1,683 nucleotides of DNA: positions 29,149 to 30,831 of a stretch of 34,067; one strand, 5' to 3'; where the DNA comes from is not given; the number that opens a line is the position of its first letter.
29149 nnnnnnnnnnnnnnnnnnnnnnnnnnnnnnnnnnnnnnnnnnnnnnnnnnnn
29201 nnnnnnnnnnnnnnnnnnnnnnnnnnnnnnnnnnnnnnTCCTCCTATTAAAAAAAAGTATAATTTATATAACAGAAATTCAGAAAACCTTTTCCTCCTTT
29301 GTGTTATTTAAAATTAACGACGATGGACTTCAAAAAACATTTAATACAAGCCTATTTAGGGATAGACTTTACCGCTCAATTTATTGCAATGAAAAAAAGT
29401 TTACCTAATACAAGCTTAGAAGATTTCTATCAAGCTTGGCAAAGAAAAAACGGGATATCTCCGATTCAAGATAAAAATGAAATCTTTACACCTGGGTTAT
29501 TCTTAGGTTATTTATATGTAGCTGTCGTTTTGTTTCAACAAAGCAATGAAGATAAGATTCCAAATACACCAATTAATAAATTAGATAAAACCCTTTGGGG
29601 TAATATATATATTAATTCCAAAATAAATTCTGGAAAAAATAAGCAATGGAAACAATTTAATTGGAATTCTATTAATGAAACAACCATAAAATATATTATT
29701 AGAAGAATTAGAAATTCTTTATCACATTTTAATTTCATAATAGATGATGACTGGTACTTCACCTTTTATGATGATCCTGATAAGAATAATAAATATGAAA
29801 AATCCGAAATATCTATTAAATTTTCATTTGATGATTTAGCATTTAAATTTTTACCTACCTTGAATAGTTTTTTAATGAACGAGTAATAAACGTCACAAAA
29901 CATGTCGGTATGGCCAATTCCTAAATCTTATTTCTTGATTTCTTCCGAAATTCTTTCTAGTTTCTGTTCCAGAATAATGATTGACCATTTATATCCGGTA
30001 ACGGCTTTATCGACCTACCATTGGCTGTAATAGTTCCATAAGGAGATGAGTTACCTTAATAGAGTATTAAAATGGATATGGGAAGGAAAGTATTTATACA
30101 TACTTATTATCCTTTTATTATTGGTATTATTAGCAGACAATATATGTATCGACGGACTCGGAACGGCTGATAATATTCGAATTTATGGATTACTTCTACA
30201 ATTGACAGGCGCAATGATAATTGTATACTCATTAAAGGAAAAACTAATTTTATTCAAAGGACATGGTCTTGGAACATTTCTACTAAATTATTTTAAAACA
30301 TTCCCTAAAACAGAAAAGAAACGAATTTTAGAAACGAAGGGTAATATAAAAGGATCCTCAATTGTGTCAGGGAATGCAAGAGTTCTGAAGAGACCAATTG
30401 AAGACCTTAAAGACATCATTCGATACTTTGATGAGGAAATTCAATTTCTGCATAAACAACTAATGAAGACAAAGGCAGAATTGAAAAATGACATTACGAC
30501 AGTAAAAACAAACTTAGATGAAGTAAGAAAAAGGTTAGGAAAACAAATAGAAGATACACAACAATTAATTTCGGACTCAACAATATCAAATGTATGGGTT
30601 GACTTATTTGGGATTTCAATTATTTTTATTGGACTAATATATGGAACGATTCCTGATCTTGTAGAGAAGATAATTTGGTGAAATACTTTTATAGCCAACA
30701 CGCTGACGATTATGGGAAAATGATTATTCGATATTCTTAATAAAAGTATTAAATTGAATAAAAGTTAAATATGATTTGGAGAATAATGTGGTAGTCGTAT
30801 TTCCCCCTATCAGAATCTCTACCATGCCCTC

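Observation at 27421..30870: AT-rich ~3.4-kb accessory island (AbiC-like + HEPN + membrane coiled-coil + orphan lipoprotein) inserted in a glycan-utilisation cluster: candidate undescribed anti-phage system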

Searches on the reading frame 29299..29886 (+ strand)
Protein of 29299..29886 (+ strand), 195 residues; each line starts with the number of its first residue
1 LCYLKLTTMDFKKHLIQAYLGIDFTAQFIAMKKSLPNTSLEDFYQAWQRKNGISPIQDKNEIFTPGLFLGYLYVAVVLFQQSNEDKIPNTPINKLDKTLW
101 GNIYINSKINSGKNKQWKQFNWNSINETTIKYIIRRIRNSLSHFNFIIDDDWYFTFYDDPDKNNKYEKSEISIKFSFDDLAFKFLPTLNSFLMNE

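Call 3: search_protein_families(library=pfam, proteins=[window:29299-29886:+], max_evalue=1)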
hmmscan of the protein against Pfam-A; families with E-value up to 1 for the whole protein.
window:29299-29886:+ (195 aa): 1 family
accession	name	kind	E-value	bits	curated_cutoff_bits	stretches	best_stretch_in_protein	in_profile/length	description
PF18736.6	pEK499_p136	-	3.5e-11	43.5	26.6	1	59-185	25-142/152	HEPN pEK499 p136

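Call 4: search_protein_families(library=padloc, proteins=[window:29299-29886:+], max_evalue=1)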
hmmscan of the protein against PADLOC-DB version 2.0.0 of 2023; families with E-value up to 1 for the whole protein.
window:29299-29886:+ (195 aa): 0 families

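Call 5: search_protein_families(library=ncbifam, proteins=[window:29299-29886:+], max_evalue=1)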
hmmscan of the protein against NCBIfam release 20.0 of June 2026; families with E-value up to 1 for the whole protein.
window:29299-29886:+ (195 aa): 0 families

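Call 8: find_homologous_proteins(query=window:29323-29886:+)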
Query window:29323-29886:+ (187 aa): 1 proteins with E <= 0.001 among 33 candidates.
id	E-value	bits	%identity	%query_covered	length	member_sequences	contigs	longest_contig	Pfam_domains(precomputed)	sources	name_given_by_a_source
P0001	6.7e-121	419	100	100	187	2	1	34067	PF18736.8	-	-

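Call 46: search_dna_similar(query=window:29323-29886:+, collection=plasmids, mode=protein, max_evalue=1, max_rows=25)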
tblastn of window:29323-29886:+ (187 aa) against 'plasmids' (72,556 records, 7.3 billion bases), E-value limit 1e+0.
No match.

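Call 55: search_protein_families(library=phrogs, proteins=[window:29323-29886:+], max_evalue=0.1)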
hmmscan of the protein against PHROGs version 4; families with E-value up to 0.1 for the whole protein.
window:29323-29886:+ (187 aa): 1 family
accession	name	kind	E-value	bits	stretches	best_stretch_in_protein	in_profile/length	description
phrog_23177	-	unknown function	0.0071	17.9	1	83-134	23-74/96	-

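Call 56: search_solved_structures(query=window:29323-29886:+, max_evalue=10)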
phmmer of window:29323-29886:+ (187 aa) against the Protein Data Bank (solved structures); distinct sequences matched with E-value up to 10: 1.
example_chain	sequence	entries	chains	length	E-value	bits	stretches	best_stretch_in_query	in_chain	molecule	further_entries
3o3x_A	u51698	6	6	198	0.9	12.4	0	69-123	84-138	gp41-5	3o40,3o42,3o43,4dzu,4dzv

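Call 61: find_related_loci(query=window:29323-29886:+, collection=viral_contigs, flank=8000)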
Query window:29323-29886:+ (187 aa) in viral_contigs; peptide patterns used: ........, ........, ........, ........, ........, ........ (x = any residue, [..] = any of these).
6 stretches matched a pattern, but none encodes a relative of the query by tblastn (E <= 1e-3).

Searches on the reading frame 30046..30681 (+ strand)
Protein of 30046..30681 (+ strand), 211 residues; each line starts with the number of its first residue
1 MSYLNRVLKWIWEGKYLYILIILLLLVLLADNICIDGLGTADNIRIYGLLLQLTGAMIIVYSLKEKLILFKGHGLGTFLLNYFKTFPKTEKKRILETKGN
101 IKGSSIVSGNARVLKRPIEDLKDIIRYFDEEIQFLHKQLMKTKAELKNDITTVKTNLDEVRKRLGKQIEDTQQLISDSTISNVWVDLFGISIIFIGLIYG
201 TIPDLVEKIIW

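Call 3: search_protein_families(library=pfam, proteins=[window:30046-30681:+], max_evalue=1)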
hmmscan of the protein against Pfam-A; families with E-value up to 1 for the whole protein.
window:30046-30681:+ (211 aa): 8 families
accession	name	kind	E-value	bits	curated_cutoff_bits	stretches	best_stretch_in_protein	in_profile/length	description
PF07889.17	DUF1664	-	0.017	15.6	34.6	1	121-173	39-90/124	Protein of unknown function (DUF1664)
PF14988.11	DUF4515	-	0.018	15.4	24.5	1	118-176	73-131/206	Domain of unknown function (DUF4515)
PF24627.1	PUMA_CC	-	0.018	15.4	30.1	1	130-177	1-47/74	PUMA coiled-coil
PF06705.16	SF-assemblin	-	0.044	13.6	30.6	1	89-182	52-144/247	SF-assemblin/beta giardin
PF20400.3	BAR_4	-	0.056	13.6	27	1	137-178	35-76/192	BAR-like domain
PF01576.24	Myosin_tail_1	-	0.073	11.3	38.1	1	118-177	505-563/1081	Myosin tail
PF18799.6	LPD5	-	0.088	13.5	27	1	108-144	77-113/144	Large polyvalent protein-associated domain 5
PF01920.25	Prefoldin_2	-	0.091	13.2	27.6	1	135-176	63-104/106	Prefoldin subunit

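Call 4: search_protein_families(library=padloc, proteins=[window:30046-30681:+], max_evalue=1)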
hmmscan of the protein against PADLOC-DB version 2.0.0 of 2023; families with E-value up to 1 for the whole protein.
window:30046-30681:+ (211 aa): 1 family
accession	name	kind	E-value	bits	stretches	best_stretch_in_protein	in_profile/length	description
PDLC03843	LeoC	-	0.0032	15.6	1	114-177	101-164/207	-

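Call 5: search_protein_families(library=ncbifam, proteins=[window:30046-30681:+], max_evalue=1)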
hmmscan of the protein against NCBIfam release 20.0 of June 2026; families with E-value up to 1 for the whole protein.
window:30046-30681:+ (211 aa): 8 families
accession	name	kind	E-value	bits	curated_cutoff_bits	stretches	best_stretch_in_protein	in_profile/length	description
NF033481.2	auto_Ata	exception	0.0013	16.1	2500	1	130-174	786-830/1862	trimeric autotransporter adhesin Ata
NF051445.1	HblB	equivalog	0.0018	17.3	750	1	104-174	140-213/466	hemolysin BL regulatory component HblB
NF045487.1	ASRP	equivalog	0.0084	14.8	300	1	113-173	122-181/593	archaea-specific SMC-related protein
NF043058.1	T4SS_LegC2C7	subfamily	0.013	14.5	350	1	112-176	181-241/348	LegC2/C7 family Dot/Icm T4SS effector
NF051444.1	HblA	equivalog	0.016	14.5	690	1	105-173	141-212/375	hemolysin BL binding component B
NF007655.0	PRK10325.1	equivalog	0.073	12.8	348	1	128-177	40-89/197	nucleotide exchange factor GrpE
NF047377.1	heat_HspR_dupli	exception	0.11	11.9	300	1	92-172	22-100/214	heat shock protein transcriptional repressor HspR, fused homodimer type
NF008681.0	PRK11700.1-4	equivalog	0.12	11.7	231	1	119-190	11-82/188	VOC family protein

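Call 16: find_homologous_proteins(query=window:30046-30681:+)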
Query window:30046-30681:+ (211 aa): 15 proteins with E <= 0.001 among 948 candidates.
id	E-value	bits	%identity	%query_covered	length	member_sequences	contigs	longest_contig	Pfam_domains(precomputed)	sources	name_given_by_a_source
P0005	4.1e-130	450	100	100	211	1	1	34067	-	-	-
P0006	1.2e-94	334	73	100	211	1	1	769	PF06785.17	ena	-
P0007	4.7e-84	299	65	100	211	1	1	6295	-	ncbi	-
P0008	1.5e-79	284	63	100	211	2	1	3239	-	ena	-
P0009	1.2e-78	281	60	100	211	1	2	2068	-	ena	-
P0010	1.8e-59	219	48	100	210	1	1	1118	-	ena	-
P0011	3.0e-56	208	47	100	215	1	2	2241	-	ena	-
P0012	5.6e-56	207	44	100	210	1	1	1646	-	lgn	-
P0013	1.6e-54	203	47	100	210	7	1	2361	-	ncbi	-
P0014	2.3e-54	202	48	100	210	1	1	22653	-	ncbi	-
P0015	8.8e-51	190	47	98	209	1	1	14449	-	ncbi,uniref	ncbi:hypothetical protein [Aquiflexum sp.]|uniref:hypothetical protein n=1 Tax=Aquiflexum sp. TaxID=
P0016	4.6e-44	169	56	68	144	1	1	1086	-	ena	-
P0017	1.2e-34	138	55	59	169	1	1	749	-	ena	-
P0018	1.6e-22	98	44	60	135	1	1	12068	-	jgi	-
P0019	6.4e-21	93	49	53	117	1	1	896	-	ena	-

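Call 18: find_encoding_contigs(protein=P0014, flank=6000)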
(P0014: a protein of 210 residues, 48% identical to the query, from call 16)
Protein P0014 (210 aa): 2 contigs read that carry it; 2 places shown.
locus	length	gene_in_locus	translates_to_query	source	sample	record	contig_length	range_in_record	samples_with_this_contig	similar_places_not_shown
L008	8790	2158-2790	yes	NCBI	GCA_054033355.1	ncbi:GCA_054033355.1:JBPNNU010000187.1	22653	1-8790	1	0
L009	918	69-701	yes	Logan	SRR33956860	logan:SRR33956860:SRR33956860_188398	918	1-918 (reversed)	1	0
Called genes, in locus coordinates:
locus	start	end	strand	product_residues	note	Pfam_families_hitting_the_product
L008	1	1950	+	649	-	?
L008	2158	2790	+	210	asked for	-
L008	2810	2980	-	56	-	-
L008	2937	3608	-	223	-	PF03167:UDG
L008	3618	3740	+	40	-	-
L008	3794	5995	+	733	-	PF00488:MutS_V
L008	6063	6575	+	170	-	PF00691:OmpA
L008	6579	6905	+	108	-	-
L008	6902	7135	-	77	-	-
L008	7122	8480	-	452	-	PF01554:MatE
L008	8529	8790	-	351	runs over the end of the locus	PF00425:Chorismate_bind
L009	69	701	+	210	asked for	-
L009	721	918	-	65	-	?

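Call 19: find_encoding_contigs(protein=P0015, flank=6000)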
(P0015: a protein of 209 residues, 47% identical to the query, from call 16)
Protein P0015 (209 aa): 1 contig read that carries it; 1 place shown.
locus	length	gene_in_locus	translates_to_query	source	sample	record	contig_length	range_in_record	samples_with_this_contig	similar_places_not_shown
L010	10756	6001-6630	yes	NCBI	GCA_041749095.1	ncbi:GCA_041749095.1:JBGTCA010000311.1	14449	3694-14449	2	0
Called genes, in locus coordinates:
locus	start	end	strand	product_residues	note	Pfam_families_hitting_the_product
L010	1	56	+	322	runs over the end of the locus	PF01118:Semialdhyde_dh, PF22698:Semialdhyde_dhC_1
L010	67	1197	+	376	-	PF00202:Aminotran_3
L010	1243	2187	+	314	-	PF02729:OTCace_N, PF00185:OTCace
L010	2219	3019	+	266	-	PF00696:AA_kinase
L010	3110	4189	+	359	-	PF01546:Peptidase_M20, PF07687:M20_dimer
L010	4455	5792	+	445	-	PF00206:Lyase_1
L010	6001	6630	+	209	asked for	-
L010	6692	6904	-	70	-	-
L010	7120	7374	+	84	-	-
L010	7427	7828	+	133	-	PF12728:HTH_17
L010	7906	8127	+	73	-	PF04255:DUF433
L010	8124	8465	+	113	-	PF18480:DUF5615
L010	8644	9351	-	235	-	PF00072:Response_reg, PF04397:LytTR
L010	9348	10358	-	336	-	PF06580:His_kinase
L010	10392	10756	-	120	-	PF11066:DUF2867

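Call 20: find_encoding_contigs(protein=P0007, flank=6000)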
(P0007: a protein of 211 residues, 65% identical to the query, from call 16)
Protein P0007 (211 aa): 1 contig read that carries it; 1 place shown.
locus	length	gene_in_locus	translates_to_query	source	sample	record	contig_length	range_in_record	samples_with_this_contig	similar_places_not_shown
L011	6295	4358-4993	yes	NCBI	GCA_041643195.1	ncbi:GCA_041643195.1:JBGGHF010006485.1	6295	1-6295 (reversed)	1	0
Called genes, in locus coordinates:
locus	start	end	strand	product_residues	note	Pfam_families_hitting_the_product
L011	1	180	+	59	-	?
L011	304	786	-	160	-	PF13686:DrsE_2, PF02635:DsrE (weak)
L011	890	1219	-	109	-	PF04358:DsrC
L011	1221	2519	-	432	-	PF07992:Pyr_redox_2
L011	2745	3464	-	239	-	PF00149:Metallophos, PF12850:Metallophos_2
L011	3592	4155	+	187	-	-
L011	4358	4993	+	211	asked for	-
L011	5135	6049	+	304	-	PF20796:PDDEXK_13, PF22558:REase-ARP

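Call 22: find_encoding_contigs(protein=P0008, flank=6000)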
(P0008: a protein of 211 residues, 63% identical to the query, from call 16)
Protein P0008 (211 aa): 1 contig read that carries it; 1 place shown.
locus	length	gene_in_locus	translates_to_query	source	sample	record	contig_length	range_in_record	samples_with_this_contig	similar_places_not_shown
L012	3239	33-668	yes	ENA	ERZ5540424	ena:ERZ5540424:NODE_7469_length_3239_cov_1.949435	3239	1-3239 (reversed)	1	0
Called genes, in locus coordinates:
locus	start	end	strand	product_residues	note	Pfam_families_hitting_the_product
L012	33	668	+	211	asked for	-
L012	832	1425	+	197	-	-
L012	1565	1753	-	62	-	PF06965:Na_H_antiport_1 (weak)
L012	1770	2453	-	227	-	PF02254:TrkA_N, PF02080:TrkA_C (faint)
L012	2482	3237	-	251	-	?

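Call 23: find_encoding_contigs(protein=P0018, flank=6000)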
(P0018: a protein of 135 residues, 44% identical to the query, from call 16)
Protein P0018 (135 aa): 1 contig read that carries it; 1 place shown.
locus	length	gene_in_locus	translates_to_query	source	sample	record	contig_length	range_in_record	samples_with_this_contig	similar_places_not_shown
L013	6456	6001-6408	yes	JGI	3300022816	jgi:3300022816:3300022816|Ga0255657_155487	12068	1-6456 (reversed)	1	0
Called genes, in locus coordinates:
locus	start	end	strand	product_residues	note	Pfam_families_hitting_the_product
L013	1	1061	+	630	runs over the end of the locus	PF00932:LTD (weak), PF13585:CHU_C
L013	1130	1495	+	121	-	PF03551:PadR, PF13601:HTH_34 (weak)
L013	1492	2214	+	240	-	-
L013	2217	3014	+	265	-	-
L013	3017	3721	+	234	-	-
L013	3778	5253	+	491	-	PF18940:DUF5687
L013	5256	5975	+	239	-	PF00005:ABC_tran, PF13304:AAA_21 (weak)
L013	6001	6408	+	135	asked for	-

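Call 49: predict_structure(alignment_id=A2)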
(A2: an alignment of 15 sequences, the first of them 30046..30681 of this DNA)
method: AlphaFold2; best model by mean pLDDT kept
length: 211 residues; sequences in the alignment: 15
mean_pLDDT: 59.1   pTM: 0.31
mean pLDDT of the five models: 59.1, 56.5, 51.5, 50.4, 49.4
residues with pLDDT >= 90: 0; 70-90: 48; 50-70: 125; < 50: 38
segments of 3 or more residues with pLDDT < 50: 85-117
pLDDT, mean of each block of 10 residues (from residue 1): 58 61 67 59 68 71 60 55 46 30 32 45 68 73 75 75 65 53 60 66 57 43
secondary structure, 60 per line:
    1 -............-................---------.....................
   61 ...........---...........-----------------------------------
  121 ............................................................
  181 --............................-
elements in order: H2-13 H15-30 H40-71 H75-85 H121-180 H183-210

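Call 55: search_protein_families(library=phrogs, proteins=[window:30046-30681:+], max_evalue=0.1)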
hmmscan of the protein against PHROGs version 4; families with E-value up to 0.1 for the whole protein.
window:30046-30681:+ (211 aa): 6 families
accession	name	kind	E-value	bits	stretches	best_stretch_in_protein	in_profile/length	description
phrog_20057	-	unknown function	0.0067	14.4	1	131-173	787-829/2265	-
phrog_5767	-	transcription regulation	0.01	16.2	1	80-168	136-234/393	sigma factor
phrog_9427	-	head and packaging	0.011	15.9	1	114-171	358-418/453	head maturation protease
phrog_7330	-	unknown function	0.017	16.5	0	105-146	38-79/82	-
phrog_2137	-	tail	0.039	14.4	1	121-175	150-196/267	tail fiber protein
phrog_9415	-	unknown function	0.042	14.7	1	135-182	91-142/168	-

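Call 60: find_related_loci(query=A2, collection=viral_contigs, flank=8000)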
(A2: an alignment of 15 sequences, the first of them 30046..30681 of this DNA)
Query A2 (211 aa) in viral_contigs; peptide patterns used: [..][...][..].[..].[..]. (x = any residue, [..] = any of these).
68 stretches matched a pattern, but none encodes a relative of the query by tblastn (E <= 1e-3).

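Call 69: search_protein_families(library=padloc, proteins=[L011:3592-4155:+, L011:5135-6049:+, L012:832-1425:+, L008:1-1950:+, L010:7120-7374:+, L010:7427-7828:+], max_evalue=0.01)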
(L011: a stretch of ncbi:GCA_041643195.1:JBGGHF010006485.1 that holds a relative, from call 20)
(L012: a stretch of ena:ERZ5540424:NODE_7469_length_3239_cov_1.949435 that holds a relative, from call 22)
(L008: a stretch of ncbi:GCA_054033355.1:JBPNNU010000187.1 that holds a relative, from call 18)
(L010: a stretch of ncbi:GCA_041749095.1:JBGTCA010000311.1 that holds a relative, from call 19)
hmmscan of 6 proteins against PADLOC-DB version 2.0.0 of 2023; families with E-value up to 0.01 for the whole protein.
L011:3592-4155:+ (187 aa): 0 families

L011:5135-6049:+ (304 aa): 0 families

L012:832-1425:+ (197 aa): 0 families

L008:1-1950:+ (649 aa): 0 families

L010:7120-7374:+ (84 aa): 0 families

L010:7427-7828:+ (133 aa): 2 families
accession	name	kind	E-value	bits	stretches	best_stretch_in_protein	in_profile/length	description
PDLC04133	mad1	-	4.1e-05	21.8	1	62-112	6-56/60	mads_1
PDLC05076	PDC-S70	-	0.0011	17.2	1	39-88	19-67/94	-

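Call 70: search_protein_families(library=pfam, proteins=[L011:3592-4155:+, L011:5135-6049:+, L012:832-1425:+, L008:1-1950:+, L010:7120-7374:+], max_evalue=0.01)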
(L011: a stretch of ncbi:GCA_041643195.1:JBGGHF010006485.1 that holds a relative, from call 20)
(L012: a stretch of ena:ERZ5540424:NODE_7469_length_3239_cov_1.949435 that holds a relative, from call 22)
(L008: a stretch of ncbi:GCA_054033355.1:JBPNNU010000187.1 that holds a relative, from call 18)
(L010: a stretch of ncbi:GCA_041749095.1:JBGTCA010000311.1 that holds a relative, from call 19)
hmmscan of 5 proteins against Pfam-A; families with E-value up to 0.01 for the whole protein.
L011:3592-4155:+ (187 aa): 0 families

L011:5135-6049:+ (304 aa): 2 families
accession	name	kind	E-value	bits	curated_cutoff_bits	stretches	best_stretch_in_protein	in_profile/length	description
PF20796.3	PDDEXK_13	-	4.9e-72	243.2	27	1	19-302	3-289/290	PD-(D/E)XK nuclease superfamily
PF22558.3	REase-ARP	-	8.4e-39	134.2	27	1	27-302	1-270/270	Restriction Endonuclease associating with ARP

L012:832-1425:+ (197 aa): 1 family
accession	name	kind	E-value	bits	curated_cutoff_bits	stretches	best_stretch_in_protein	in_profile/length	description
PF12883.13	DUF3828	-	0.0015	19.2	26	1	131-195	56-122/125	Protein of unknown function (DUF3828)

L008:1-1950:+ (649 aa): 4 families
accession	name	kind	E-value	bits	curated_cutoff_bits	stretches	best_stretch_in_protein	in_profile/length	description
PF15902.12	Sortilin-Vps10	-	2.1e-08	33.8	33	1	278-351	4-78/446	Sortilin, neurotensin receptor 3,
PF02012.26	BNR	-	3.9e-05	23.5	27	0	280-289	3-12/12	BNR/Asp-box repeat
PF13088.12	BNR_2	-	0.00023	21.1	31.4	1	220-334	136-251/277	BNR repeat-like domain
PF14870.12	PSII_BNR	-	0.0028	17.4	27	0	217-332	34-138/303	Photosynthesis system II assembly factor YCF48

L010:7120-7374:+ (84 aa): 2 families
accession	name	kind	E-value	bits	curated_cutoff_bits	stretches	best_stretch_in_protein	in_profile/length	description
PF00050.26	Kazal_1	-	0.0015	19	21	1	44-60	11-27/49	Kazal-type serine protease inhibitor domain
PF07648.20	Kazal_2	-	0.004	17.7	22.8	1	44-66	9-34/48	Kazal-type serine protease inhibitor domain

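Call 77: find_encoding_contigs(protein=P0009, flank=5000)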
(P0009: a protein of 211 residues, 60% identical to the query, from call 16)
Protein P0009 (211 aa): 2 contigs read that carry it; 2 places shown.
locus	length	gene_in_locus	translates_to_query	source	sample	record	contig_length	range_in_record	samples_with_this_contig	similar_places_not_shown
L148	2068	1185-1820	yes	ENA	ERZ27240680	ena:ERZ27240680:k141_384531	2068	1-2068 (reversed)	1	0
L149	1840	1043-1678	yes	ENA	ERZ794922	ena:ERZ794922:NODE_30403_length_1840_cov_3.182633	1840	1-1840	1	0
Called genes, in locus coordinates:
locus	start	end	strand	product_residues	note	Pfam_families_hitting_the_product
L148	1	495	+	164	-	?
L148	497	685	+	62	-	-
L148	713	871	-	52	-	-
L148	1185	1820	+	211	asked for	-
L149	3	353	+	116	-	?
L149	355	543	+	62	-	-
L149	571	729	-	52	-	-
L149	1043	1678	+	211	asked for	-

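Call 78: find_encoding_contigs(protein=P0013, flank=5000)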
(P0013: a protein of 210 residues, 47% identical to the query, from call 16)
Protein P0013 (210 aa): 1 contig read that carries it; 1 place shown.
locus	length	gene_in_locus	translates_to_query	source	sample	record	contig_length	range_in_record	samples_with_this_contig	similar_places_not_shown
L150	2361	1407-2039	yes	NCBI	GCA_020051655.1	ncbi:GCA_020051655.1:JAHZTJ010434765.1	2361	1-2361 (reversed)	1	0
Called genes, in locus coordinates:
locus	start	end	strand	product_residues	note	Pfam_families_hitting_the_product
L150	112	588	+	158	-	PF06445:GyrI-like, PF14526:Cass2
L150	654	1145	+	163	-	PF07366:SnoaL (weak), PF12680:SnoaL_2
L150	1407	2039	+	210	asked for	-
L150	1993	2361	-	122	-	?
